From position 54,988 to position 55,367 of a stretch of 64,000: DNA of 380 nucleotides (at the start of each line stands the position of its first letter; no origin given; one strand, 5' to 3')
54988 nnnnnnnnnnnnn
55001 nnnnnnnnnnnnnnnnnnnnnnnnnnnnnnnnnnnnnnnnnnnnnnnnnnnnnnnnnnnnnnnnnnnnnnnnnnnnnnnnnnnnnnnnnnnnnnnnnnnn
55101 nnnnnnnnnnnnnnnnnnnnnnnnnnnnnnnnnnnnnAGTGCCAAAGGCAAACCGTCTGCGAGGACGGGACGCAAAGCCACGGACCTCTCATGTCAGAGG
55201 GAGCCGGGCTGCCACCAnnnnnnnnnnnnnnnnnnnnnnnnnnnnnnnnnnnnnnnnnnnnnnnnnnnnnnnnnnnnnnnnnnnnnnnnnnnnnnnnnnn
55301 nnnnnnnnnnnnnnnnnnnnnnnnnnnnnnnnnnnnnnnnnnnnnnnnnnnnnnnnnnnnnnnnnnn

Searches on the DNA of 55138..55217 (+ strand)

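Call 13: build_rna_model(alignment_id=A2, structure=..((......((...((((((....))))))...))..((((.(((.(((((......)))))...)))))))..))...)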
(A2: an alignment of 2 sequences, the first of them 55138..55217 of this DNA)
Model R1 built from alignment A2 (2 sequences, 80 columns); structure: as given.
model positions 80; base pairs 22; branch points 1; effective number of sequences 1; information 0.708 bits per position. Calibrated on 0.2 Mb of random sequence (short: E-values are rough).
structure used (alignment columns):
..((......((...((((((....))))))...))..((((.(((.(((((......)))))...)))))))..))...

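Call 14: search_with_rna_model(model_id=R1, sources=[window, L001, L002, L003, L004, L005, L006, L007, L008, L009, L010, L011, L012, L013, L014, L015, L016, L017, L018, L019, L020, L021, L022, L023, L024, L025, L026, L027, L028, L029, L030, L031, L032, L033, L034, L035, L036, L037, L038, L039, L040, L041, L042, L043, L044, L045, L046, L047, L048, L049, L050, L051, L052, L053, L054, L055, L056, L057, L058, L059, L060, L061, L062, L063, L064, L065, L066, L067, L068, L069, L070, L071, L072, L073, L074, L075, L076, L077, L078, L079, L080], max_evalue=0.01, make_alignment=true)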
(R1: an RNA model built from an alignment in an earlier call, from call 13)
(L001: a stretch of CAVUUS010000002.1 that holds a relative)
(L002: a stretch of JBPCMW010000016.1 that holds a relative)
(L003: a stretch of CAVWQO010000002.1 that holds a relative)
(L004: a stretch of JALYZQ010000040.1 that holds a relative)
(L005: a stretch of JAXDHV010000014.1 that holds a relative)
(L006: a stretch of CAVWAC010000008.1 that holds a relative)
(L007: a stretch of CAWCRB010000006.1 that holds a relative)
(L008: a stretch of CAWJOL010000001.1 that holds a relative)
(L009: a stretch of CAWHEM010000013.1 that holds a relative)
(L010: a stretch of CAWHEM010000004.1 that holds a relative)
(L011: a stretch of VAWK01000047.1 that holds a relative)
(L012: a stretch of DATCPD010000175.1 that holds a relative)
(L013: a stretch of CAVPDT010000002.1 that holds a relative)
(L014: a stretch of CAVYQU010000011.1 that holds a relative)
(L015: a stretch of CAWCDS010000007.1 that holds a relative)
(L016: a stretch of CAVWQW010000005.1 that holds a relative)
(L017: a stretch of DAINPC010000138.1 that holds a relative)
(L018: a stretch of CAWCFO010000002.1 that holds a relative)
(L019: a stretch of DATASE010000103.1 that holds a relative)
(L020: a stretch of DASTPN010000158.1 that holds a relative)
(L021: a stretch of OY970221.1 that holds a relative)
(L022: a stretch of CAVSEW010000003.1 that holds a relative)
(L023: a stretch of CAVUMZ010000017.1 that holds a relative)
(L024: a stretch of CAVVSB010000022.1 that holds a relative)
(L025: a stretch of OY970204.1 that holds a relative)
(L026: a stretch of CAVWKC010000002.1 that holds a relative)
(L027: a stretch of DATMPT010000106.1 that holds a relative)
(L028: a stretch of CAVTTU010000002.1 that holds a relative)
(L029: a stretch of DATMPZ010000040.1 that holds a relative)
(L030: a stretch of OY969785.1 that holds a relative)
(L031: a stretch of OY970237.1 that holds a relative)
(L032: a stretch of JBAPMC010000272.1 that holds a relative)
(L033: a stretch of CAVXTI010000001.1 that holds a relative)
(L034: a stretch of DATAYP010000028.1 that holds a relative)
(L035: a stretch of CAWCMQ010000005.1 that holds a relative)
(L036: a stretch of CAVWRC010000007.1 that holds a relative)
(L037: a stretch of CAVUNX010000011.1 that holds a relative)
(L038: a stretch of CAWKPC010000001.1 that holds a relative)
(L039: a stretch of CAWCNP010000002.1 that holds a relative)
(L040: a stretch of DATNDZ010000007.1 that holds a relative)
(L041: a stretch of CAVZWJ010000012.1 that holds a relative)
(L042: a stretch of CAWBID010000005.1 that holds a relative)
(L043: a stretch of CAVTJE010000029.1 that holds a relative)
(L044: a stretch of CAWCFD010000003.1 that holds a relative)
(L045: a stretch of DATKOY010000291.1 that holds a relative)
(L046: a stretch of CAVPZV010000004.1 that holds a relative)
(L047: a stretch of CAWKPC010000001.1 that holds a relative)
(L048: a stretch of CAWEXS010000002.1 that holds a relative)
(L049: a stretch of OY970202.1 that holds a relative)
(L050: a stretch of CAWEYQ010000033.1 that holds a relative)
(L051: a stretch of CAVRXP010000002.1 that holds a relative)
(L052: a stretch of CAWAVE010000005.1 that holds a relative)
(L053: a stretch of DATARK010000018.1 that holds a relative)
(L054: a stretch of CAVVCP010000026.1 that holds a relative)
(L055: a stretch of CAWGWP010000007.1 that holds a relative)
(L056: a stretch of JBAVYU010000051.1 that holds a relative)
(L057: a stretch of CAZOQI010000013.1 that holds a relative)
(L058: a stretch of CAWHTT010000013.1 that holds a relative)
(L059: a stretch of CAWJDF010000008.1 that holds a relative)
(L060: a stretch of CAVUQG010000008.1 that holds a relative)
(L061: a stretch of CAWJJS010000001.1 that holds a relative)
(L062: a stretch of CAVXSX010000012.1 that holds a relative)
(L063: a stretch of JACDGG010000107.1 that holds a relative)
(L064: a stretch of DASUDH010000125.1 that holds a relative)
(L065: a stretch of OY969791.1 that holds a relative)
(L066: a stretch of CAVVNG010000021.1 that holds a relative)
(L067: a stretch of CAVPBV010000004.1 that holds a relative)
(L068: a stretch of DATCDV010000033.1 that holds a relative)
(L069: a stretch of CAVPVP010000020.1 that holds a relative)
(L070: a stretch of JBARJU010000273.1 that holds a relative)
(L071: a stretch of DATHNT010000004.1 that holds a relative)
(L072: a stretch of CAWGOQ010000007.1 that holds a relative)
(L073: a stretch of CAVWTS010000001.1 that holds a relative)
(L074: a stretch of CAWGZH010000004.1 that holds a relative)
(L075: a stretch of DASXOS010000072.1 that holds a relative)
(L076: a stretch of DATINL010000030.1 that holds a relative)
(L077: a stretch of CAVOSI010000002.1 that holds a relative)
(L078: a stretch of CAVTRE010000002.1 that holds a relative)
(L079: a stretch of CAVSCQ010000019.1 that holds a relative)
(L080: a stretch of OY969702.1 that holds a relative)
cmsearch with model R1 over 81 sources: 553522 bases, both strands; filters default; matches with E-value up to 0.01: 54.
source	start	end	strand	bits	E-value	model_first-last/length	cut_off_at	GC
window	55925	56004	+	111.3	5.4e-33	1-80/80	no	0.64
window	55138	55217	+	110.4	1.1e-32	1-80/80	no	0.64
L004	406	485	+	101.2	1.1e-29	1-80/80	no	0.62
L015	2837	2916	+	99.8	3.1e-29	1-80/80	no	0.69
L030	2842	2923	+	96.3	4.3e-28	1-80/80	no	0.68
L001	2835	2911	+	91.8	1.2e-26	1-80/80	no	0.68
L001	3653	3729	+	91.8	1.2e-26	1-80/80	no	0.68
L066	2835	2916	+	88.9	1.1e-25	1-80/80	no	0.68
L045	4680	4760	+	88.6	1.3e-25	1-80/80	no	0.72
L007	2840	2920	+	87.7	2.6e-25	1-80/80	no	0.7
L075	2843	2921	+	87.1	4e-25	1-80/80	no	0.65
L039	2834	2915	+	85.4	1.5e-24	1-80/80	no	0.67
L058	2834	2917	+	84.9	2.1e-24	1-80/80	no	0.65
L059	2833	2916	+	84.6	2.6e-24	1-80/80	no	0.67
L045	2837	2917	+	84.5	2.8e-24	1-80/80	no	0.72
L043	2836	2917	+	84.1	3.8e-24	1-80/80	no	0.71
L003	2837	2917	+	84.1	3.9e-24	1-80/80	no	0.59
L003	3611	3691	+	83.8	4.8e-24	1-80/80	no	0.6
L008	2839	2917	+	83.6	5.7e-24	1-80/80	no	0.58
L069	2825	2909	+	83.4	6.7e-24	1-80/80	no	0.66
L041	3582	3660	+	83.3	7.2e-24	1-80/80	no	0.7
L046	2837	2917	+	83.2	7.5e-24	1-80/80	no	0.65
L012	2839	2918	+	83.1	8.4e-24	1-80/80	no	0.62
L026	2827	2909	+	83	9.2e-24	1-80/80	no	0.61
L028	2834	2915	+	82.9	9.5e-24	1-80/80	no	0.67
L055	2844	2921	+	82.8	1.1e-23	1-80/80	no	0.65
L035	2831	2912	+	81.7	2.5e-23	1-80/80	no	0.67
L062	2831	2915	+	80.9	4.2e-23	1-80/80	no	0.66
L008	3621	3699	+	80.9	4.5e-23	1-80/80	no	0.59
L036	2841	2926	+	80.5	5.7e-23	1-80/80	no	0.67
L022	2830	2911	+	80.5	5.9e-23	1-80/80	no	0.67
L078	2825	2909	+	80.4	6.1e-23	1-80/80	no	0.67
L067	2825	2909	+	79.1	1.7e-22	1-80/80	no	0.6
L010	2838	2917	+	78.2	3.4e-22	1-80/80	no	0.64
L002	2835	2915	+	77.8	4.6e-22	1-80/80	no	0.6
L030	2072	2158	+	76.8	9.4e-22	1-80/80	no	0.67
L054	2828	2909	+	76.7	1e-21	1-80/80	no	0.67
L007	2047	2124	+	76.4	1.2e-21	1-80/80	no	0.71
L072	2841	2926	+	75.7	2.2e-21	1-80/80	no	0.66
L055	1871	1949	+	74.7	4.5e-21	1-80/80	no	0.65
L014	2208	2291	+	74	7.7e-21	1-80/80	no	0.65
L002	2053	2133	+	73.8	9e-21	1-80/80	no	0.64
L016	3837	3913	+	66.6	2e-18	1-80/80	no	0.65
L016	2844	2935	+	63.9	1.5e-17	1-80/80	no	0.62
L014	597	681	+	63.7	1.8e-17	1-80/80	no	0.6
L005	2844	2936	+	63.6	1.8e-17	1-80/80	no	0.63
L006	2845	2924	+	62.7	3.5e-17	1-80/80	no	0.69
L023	3733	3829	+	61.9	6.5e-17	1-80/80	no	0.63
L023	2832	2929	+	61.3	1e-16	1-80/80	no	0.66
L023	4558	4653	+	60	2.7e-16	1-80/80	no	0.59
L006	2012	2093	+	37.2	7.2e-09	1-80/80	no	0.65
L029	2260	2317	+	19.1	0.0058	1-80/80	no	0.64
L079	2076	2126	+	19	0.0061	1-80/80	no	0.67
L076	2852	2906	+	18.6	0.0084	1-80/80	no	0.64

Alignment A3: 54 matches aligned to the model, 115 columns, each read 5' to 3' on its own strand. Consensus structure (alignment columns), stored with it:
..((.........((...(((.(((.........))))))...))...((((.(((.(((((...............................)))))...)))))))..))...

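Call 41: build_rna_model(alignment_id=A3)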
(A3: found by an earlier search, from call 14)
Model R2 built from alignment A3 (54 sequences, 115 columns); structure: stored with the alignment.
model positions 80; base pairs 22; branch points 1; effective number of sequences 1.9; information 0.708 bits per position. Calibrated on 0.2 Mb of random sequence (short: E-values are rough).
structure used (alignment columns):
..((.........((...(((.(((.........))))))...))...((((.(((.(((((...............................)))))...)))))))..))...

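Call 42: search_with_rna_model(model_id=R2, sources=[window, L001, L002, L003, L004, L005, L006, L007, L008, L009, L010, L011, L012, L013, L014, L015, L016, L017, L018, L019, L020, L021, L022, L023, L024, L025, L026, L027, L028, L029, L030, L031, L032, L033, L034, L035, L036, L037, L038, L039, L040, L041, L042, L043, L044, L045, L046, L047, L048, L049, L050, L051, L052, L053, L054, L055, L056, L057, L058, L059, L060, L061, L062, L063, L064, L065, L066, L067, L068, L069, L070, L071, L072, L073, L074, L075, L076, L077, L078, L079, L080], max_evalue=1)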
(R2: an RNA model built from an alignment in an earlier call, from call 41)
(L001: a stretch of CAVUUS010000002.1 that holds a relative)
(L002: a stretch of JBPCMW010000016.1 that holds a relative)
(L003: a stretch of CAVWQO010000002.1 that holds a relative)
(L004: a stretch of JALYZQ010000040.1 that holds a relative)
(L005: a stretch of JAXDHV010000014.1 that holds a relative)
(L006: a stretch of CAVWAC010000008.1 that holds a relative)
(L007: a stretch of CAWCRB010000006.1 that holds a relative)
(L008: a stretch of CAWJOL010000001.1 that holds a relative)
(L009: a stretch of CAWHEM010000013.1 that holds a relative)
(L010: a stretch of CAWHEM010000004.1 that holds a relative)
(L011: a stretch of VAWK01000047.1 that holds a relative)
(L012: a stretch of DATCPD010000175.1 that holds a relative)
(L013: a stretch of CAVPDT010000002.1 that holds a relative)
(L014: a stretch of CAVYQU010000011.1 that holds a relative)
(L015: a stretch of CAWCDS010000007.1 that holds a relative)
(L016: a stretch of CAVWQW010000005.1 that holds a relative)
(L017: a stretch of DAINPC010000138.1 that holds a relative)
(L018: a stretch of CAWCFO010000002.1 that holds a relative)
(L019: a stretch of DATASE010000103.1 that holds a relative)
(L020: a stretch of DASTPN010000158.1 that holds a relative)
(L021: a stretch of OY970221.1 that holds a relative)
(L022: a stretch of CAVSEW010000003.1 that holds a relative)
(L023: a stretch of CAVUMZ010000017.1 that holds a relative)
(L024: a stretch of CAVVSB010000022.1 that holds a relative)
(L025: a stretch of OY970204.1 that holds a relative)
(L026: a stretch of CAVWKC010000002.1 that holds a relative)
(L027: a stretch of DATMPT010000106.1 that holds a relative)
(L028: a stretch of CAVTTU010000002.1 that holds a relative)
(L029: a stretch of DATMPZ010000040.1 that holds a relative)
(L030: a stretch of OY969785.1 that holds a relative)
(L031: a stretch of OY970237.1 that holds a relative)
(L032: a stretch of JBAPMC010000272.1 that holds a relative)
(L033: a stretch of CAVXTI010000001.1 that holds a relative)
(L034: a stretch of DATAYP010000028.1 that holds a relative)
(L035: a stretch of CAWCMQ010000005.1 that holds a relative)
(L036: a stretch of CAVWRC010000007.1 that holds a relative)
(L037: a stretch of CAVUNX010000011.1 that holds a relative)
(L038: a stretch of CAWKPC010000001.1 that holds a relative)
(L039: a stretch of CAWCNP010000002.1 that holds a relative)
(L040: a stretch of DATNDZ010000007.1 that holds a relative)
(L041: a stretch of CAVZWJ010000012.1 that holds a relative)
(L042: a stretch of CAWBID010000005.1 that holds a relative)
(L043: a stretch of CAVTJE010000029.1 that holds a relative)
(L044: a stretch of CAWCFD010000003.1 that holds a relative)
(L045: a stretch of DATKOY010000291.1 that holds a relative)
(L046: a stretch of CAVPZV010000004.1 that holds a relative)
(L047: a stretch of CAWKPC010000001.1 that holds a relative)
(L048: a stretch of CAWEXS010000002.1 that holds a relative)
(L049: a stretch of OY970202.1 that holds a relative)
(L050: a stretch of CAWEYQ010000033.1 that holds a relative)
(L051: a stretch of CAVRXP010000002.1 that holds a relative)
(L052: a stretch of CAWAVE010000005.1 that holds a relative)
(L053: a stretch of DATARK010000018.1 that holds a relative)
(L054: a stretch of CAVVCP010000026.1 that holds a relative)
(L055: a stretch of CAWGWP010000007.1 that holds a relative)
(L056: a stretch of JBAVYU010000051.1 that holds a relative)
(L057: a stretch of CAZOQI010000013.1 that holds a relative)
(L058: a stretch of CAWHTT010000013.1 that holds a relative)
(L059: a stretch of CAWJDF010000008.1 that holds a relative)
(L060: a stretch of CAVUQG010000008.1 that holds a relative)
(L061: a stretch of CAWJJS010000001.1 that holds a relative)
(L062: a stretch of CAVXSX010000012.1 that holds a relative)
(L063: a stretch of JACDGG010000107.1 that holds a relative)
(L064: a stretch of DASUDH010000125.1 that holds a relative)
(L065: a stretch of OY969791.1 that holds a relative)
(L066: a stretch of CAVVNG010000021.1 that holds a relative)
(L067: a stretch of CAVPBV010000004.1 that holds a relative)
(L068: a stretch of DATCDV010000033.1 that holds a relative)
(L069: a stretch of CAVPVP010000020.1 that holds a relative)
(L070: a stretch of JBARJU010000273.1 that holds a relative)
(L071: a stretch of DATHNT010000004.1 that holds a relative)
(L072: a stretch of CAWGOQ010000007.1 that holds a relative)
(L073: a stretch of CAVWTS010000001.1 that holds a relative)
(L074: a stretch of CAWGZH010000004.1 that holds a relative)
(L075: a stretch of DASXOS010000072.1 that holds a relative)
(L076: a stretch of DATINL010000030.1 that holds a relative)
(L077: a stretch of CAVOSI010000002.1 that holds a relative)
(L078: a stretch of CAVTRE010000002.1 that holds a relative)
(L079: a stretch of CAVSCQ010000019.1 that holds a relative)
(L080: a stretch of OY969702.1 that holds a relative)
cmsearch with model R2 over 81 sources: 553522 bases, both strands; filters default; matches with E-value up to 1: 95.
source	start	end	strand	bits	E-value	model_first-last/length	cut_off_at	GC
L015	2837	2916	+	100.1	2.7e-25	1-80/80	no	0.69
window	55925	56004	+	98.6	7e-25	1-80/80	no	0.64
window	55138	55217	+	98.1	1e-24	1-80/80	no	0.64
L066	2835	2916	+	97.2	1.7e-24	1-80/80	no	0.68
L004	406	485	+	96.8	2.3e-24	1-80/80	no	0.62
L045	4680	4760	+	96.1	3.7e-24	1-80/80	no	0.72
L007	2840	2920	+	95.4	5.9e-24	1-80/80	no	0.7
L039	2834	2915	+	95.3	6.3e-24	1-80/80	no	0.67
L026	2827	2909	+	94.7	9e-24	1-80/80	no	0.61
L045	2837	2917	+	94.6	9.8e-24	1-80/80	no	0.72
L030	2842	2923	+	94.1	1.4e-23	1-80/80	no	0.68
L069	2825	2909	+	93.5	2e-23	1-80/80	no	0.66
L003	2837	2917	+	93.5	2e-23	1-80/80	no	0.59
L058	2834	2917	+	93.4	2.2e-23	1-80/80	no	0.65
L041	3582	3660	+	93.1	2.6e-23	1-80/80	no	0.7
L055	2844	2921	+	93.1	2.7e-23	1-80/80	no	0.65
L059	2833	2916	+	93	2.8e-23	1-80/80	no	0.67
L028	2834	2915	+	92.2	4.6e-23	1-80/80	no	0.67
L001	2835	2911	+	92.2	4.7e-23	1-80/80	no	0.68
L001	3653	3729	+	92.2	4.7e-23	1-80/80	no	0.68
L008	2839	2917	+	92.2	4.8e-23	1-80/80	no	0.58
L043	2836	2917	+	92.1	5.1e-23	1-80/80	no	0.71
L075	2843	2921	+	92.1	5.1e-23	1-80/80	no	0.65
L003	3611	3691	+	91.8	5.9e-23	1-80/80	no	0.6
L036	2841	2926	+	90.9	1.1e-22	1-80/80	no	0.67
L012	2839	2918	+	90.8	1.2e-22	1-80/80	no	0.62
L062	2831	2915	+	90.8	1.2e-22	1-80/80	no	0.66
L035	2831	2912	+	90.2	1.7e-22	1-80/80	no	0.67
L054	2828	2909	+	90.2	1.7e-22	1-80/80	no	0.67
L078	2825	2909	+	90.1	1.8e-22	1-80/80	no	0.67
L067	2825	2909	+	89.8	2.2e-22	1-80/80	no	0.6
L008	3621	3699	+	89.8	2.3e-22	1-80/80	no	0.59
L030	2072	2158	+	89.2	3.3e-22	1-80/80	no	0.67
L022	2830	2911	+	88.7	4.7e-22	1-80/80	no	0.67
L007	2047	2124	+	88.6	5.1e-22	1-80/80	no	0.71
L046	2837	2917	+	88.6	5.1e-22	1-80/80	no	0.65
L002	2835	2915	+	88.4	5.7e-22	1-80/80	no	0.6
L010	2838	2917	+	87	1.4e-21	1-80/80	no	0.64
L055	1871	1949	+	86.8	1.6e-21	1-80/80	no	0.65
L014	2208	2291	+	86.5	1.9e-21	1-80/80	no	0.65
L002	2053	2133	+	86.4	2.2e-21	1-80/80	no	0.64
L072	2841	2926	+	85.8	3.1e-21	1-80/80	no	0.66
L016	3837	3913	+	83.5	1.4e-20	1-80/80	no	0.65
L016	2844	2935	+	81.9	4.1e-20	1-80/80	no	0.62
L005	2844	2936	+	81.1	6.6e-20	1-80/80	no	0.63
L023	4558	4653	+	77.2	8.5e-19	1-80/80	no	0.59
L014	597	681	+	76.8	1.1e-18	1-80/80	no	0.6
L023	3733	3829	+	76.3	1.5e-18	1-80/80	no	0.63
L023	2832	2929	+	75.6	2.5e-18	1-80/80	no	0.66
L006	2845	2924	+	70.9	5.2e-17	1-80/80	no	0.69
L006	2012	2093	+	61.1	3.2e-14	1-80/80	no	0.65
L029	2260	2317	+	32.9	3.3e-06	1-80/80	no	0.64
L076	2852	2906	+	32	6e-06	1-80/80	no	0.64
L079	2076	2126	+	31.3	9.3e-06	1-80/80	no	0.67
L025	2877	2930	+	30.8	1.3e-05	1-80/80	no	0.63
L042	2074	2124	+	30.7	1.4e-05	1-80/80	no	0.69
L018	2196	2251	+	28.3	7e-05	1-80/80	no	0.62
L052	2861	2975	+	27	0.00016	1-80/80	no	0.61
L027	2303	2353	+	26.9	0.00016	1-80/80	no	0.65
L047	2227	2353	+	26.6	0.00021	1-80/80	no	0.63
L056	2856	2906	+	26.5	0.00022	1-80/80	no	0.65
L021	2828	2926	+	26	0.0003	1-80/80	no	0.65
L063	2859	2973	+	25.5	0.00043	1-80/80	no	0.62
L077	2861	2912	+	25.4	0.00046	1-80/80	no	0.65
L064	2853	2905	+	25.2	0.00052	1-80/80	no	0.66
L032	2113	2165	+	25.1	0.00054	1-80/80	no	0.58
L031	2875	2928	+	24.6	0.00075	1-80/80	no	0.61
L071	2860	2944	+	23.6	0.0015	1-80/80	no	0.65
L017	2857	2908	+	23.2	0.002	1-80/80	no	0.67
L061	2860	2978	+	22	0.0041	1-80/80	no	0.63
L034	3670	3779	+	21.4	0.0063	1-80/80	no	0.65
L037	2289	2342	+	21.4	0.0063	1-80/80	no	0.59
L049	2117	2167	+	21.3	0.0065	1-80/80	no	0.65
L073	2860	2978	+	21.3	0.0067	1-80/80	no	0.61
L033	2282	2333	+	21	0.0081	1-80/80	no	0.71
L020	55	108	+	20.2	0.014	1-80/80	no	0.56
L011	2873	2925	+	20.1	0.015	1-80/80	no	0.6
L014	1411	1497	+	19.4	0.023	1-80/80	no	0.66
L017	3610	3664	+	19.4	0.024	1-80/80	no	0.67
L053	2845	2896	+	19.3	0.024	1-80/80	no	0.6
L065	2854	2975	+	19.3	0.024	1-80/80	no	0.61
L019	2279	2403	+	19.1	0.028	1-80/80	no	0.63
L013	2086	2188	+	18.9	0.031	1-80/80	no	0.65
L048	2855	2906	+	18.7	0.036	1-80/80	no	0.56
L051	2858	2942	+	17.7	0.072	1-80/80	no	0.65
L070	2852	2908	+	17.7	0.072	1-80/80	no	0.56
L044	2857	2977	+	16.5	0.15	1-80/80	no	0.68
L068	2860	2913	+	16.5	0.15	1-80/80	no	0.61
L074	2859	2912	+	16.3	0.18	1-80/80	no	0.59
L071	5764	5835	-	14.9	0.43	1-80/80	no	0.69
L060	2858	2915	+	14.8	0.45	1-80/80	no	0.57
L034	4626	4681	-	14.8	0.48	1-80/80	no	0.75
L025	1023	1087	-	14.3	0.63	1-80/80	no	0.72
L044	3630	3704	+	13.7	0.97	1-80/80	no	0.68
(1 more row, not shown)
